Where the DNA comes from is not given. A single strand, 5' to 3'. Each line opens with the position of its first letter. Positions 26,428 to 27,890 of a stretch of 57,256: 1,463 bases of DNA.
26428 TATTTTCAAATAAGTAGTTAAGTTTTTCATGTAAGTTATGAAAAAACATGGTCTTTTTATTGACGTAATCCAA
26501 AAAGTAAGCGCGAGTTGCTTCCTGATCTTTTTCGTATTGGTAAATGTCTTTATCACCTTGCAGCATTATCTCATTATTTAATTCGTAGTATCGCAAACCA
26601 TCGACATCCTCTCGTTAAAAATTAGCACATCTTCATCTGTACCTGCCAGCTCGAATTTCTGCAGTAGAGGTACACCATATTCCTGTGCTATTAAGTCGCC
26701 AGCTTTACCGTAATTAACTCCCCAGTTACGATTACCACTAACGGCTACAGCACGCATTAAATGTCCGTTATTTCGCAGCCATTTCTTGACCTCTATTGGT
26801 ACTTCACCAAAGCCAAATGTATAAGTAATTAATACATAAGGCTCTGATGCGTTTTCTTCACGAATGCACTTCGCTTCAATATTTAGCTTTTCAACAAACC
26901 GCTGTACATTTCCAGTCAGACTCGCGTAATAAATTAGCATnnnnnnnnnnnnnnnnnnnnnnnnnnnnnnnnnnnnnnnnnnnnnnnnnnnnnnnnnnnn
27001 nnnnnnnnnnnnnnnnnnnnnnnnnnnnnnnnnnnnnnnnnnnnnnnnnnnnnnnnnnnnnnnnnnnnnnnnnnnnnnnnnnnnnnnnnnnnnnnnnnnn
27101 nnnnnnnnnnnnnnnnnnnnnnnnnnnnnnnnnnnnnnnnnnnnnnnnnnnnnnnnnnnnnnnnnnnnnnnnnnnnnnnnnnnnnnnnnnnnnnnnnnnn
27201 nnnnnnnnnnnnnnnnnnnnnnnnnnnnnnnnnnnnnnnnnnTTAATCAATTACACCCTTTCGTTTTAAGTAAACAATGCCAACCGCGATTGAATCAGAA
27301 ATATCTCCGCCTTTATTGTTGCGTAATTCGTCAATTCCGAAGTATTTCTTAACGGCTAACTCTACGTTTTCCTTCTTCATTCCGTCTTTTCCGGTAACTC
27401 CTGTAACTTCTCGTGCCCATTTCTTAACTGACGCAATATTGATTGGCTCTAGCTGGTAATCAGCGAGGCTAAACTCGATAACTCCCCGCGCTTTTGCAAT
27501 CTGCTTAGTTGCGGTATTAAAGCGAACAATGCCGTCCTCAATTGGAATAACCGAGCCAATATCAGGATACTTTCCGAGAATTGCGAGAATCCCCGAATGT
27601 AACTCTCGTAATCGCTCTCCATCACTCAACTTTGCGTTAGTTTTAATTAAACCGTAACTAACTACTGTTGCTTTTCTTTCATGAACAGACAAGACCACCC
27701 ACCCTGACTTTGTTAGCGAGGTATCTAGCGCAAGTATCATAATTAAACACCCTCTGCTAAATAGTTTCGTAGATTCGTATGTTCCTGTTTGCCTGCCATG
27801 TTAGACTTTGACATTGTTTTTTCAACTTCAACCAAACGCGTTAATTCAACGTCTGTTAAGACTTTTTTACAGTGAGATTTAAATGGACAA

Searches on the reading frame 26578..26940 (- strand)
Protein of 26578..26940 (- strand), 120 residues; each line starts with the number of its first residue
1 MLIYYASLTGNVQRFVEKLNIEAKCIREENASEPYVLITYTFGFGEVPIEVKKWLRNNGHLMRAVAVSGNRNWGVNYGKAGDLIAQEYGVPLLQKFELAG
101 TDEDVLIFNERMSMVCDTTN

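Call 91: search_protein_families(library=pfam, proteins=[window:26578-26940:-], max_evalue=0.001)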
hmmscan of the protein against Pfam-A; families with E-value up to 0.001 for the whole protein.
window:26578-26940:- (120 aa): 1 family
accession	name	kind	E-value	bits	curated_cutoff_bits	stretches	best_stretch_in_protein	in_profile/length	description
PF07972.16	Flavodoxin_NdrI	-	6.1e-32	110.7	27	1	3-106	1-116/120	NrdI Flavodoxin like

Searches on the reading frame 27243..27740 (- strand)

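Call 91: search_protein_families(library=pfam, proteins=[window:27243-27740:-], max_evalue=0.001)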
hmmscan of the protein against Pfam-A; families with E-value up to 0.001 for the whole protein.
window:27243-27740:- (165 aa): 1 family
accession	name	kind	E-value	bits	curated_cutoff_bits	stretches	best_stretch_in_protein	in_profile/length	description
PF02075.23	RuvC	-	7.6e-10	39.3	22.2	1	2-156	1-147/148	Crossover junction endodeoxyribonuclease RuvC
